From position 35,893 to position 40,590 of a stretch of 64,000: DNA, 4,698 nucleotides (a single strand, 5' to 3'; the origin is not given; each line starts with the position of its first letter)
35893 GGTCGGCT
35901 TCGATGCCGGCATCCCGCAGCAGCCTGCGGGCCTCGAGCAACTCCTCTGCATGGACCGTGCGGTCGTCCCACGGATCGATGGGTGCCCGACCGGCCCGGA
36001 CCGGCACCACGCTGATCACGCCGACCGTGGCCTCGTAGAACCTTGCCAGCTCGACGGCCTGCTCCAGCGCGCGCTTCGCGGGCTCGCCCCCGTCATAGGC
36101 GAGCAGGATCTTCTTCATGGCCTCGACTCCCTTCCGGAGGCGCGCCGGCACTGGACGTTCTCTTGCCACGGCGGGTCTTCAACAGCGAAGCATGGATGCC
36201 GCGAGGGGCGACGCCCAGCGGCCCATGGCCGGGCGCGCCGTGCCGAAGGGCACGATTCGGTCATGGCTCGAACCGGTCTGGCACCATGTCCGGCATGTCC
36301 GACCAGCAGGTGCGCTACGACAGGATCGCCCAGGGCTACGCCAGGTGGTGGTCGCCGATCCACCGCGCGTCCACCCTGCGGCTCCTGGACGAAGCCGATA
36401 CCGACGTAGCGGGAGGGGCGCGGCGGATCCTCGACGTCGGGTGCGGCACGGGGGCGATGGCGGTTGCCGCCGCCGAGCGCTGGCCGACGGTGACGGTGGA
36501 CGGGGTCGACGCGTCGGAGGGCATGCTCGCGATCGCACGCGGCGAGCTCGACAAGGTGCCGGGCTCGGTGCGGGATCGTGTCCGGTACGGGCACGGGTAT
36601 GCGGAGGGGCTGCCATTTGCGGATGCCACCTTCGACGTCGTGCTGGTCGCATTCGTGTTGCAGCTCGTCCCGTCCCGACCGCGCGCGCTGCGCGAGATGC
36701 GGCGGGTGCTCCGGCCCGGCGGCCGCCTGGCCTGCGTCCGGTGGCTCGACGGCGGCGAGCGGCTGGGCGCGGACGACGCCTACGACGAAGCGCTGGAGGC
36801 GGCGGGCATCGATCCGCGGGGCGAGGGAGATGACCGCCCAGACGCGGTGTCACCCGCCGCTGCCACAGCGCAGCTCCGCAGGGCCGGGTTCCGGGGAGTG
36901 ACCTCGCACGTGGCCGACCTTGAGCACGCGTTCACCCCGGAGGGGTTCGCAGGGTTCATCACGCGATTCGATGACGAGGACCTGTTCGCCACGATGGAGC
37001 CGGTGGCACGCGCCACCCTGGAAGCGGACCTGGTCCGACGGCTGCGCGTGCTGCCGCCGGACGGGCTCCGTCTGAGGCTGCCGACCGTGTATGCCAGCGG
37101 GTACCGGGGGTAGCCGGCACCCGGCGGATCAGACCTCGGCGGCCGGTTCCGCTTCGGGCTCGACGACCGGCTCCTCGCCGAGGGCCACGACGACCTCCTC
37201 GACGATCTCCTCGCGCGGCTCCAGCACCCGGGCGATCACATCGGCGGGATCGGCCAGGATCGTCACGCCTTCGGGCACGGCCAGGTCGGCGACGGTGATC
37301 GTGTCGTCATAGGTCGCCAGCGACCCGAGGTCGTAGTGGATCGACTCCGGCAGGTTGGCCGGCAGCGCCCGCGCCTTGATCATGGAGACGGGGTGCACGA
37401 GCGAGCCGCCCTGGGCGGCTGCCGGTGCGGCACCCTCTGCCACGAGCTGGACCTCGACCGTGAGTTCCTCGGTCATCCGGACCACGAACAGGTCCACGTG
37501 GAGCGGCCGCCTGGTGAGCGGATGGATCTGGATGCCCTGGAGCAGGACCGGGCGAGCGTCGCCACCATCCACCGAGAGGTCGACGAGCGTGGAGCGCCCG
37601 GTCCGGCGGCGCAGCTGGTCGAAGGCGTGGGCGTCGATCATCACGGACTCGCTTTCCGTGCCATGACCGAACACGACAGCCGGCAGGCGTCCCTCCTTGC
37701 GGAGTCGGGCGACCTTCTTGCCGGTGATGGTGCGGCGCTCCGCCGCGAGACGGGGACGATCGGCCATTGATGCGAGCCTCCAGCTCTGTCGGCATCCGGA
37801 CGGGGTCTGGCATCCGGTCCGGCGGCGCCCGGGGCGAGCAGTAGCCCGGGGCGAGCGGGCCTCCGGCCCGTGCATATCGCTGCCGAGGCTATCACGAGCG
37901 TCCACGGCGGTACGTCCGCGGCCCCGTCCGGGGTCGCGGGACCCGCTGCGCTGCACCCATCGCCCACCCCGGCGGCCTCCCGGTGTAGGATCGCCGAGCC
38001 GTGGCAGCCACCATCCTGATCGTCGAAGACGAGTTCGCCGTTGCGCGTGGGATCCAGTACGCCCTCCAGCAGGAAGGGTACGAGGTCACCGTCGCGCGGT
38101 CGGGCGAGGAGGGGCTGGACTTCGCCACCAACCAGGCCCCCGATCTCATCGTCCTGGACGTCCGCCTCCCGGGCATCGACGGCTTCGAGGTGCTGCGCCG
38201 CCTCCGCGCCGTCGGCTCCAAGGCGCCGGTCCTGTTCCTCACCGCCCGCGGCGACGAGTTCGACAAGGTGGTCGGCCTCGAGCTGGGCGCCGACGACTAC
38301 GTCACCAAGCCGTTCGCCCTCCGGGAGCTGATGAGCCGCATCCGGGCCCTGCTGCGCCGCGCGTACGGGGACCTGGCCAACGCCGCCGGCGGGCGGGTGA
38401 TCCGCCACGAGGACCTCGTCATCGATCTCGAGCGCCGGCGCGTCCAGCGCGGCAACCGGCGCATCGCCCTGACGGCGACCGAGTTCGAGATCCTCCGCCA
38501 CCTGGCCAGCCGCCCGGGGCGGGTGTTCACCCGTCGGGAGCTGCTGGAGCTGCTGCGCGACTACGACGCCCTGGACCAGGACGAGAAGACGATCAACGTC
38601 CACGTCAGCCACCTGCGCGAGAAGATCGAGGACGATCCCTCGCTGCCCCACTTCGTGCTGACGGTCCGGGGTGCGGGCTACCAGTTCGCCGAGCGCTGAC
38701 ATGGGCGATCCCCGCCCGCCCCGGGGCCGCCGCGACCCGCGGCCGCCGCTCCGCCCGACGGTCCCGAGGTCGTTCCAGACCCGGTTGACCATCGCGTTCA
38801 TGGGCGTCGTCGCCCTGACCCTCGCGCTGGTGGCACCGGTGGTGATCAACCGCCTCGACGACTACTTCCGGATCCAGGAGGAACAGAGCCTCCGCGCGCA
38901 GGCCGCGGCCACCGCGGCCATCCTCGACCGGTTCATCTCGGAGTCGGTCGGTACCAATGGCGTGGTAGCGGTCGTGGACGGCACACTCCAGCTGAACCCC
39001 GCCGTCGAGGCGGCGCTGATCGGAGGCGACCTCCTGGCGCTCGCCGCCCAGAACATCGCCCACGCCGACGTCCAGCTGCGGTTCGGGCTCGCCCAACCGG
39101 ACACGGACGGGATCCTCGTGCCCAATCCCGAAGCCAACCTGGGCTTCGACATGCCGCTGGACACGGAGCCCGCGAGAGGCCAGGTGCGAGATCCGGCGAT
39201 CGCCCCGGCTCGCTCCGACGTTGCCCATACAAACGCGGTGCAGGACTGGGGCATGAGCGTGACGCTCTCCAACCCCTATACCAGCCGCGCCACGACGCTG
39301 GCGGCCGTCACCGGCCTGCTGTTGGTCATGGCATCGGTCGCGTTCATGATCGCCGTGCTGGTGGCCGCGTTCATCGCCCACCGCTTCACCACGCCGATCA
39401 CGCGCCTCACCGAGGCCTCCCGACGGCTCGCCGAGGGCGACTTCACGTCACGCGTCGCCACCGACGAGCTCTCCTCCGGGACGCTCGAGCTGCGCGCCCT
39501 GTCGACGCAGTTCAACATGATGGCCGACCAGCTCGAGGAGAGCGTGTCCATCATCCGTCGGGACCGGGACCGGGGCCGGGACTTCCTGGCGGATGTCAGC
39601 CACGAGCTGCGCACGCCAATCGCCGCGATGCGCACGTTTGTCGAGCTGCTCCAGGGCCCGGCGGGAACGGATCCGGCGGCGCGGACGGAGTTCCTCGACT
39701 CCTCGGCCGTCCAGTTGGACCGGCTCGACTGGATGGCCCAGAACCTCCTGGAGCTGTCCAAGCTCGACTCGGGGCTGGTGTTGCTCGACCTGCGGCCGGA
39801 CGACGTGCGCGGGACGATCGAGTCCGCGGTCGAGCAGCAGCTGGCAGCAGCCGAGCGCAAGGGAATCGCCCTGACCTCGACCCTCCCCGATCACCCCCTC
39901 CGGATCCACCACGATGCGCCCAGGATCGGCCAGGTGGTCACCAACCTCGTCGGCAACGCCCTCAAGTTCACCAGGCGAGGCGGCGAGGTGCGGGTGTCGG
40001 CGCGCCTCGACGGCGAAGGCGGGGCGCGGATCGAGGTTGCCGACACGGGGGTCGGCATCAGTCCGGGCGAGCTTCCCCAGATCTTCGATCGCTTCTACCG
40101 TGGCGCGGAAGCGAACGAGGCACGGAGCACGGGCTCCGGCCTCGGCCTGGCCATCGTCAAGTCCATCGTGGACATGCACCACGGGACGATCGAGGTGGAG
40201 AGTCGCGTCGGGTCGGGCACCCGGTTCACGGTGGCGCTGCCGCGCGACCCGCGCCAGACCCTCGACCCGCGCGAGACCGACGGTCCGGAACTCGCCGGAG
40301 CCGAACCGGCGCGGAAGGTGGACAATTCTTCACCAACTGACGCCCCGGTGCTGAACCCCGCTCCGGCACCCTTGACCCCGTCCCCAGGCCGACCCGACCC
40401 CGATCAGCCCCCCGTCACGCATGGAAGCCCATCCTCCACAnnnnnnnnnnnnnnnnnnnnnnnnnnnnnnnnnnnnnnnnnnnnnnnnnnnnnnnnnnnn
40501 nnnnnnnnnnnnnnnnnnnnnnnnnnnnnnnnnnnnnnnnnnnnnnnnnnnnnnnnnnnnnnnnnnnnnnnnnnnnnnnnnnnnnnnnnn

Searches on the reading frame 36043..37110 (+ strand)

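Call 79: search_protein_families(library=pfam, proteins=[window:36043-37110:+], max_evalue=0.00001)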
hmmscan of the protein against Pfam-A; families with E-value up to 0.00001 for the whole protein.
window:36043-37110:+ (356 aa): 7 families
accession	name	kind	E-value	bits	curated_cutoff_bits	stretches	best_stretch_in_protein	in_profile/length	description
PF08241.18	Methyltransf_11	-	1.9e-24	86.5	21.2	1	130-231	1-95/95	Methyltransferase domain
PF13649.12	Methyltransf_25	-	4.1e-24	85.5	27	1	129-227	1-97/97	Methyltransferase domain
PF01209.24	Ubie_methyltran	-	3.1e-20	72.9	20.1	1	126-232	48-152/233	ubiE/COQ5 methyltransferase family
PF08242.18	Methyltransf_12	-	4.2e-19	69.5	30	1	130-229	1-98/98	Methyltransferase domain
PF13847.12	Methyltransf_31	-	1.1e-16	61.2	27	1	127-230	5-108/145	Methyltransferase domain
PF13489.12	Methyltransf_23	-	1.9e-14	54.2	27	1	122-286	24-162/164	Methyltransferase domain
PF05175.20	MTS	-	1e-06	28.9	23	1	125-188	31-93/170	Methyltransferase small domain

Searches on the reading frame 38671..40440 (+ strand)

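Call 78: search_protein_families(library=pfam, proteins=[window:38671-40440:+], max_evalue=0.00001)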
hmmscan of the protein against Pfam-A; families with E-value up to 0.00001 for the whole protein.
window:38671-40440:+ (590 aa): 3 families
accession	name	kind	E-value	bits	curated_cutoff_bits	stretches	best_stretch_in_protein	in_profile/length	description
PF02518.31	HATPase_c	-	3.1e-31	108.5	26.4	1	415-526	2-110/111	Histidine kinase-, DNA gyrase B-, and HSP90-like ATPase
PF00512.31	HisKA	-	8.7e-17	61.4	26.9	1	303-368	3-66/66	His Kinase A (phospho-acceptor) domain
PF00672.30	HAMP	-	1e-11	45.4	25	1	234-290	1-53/53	HAMP domain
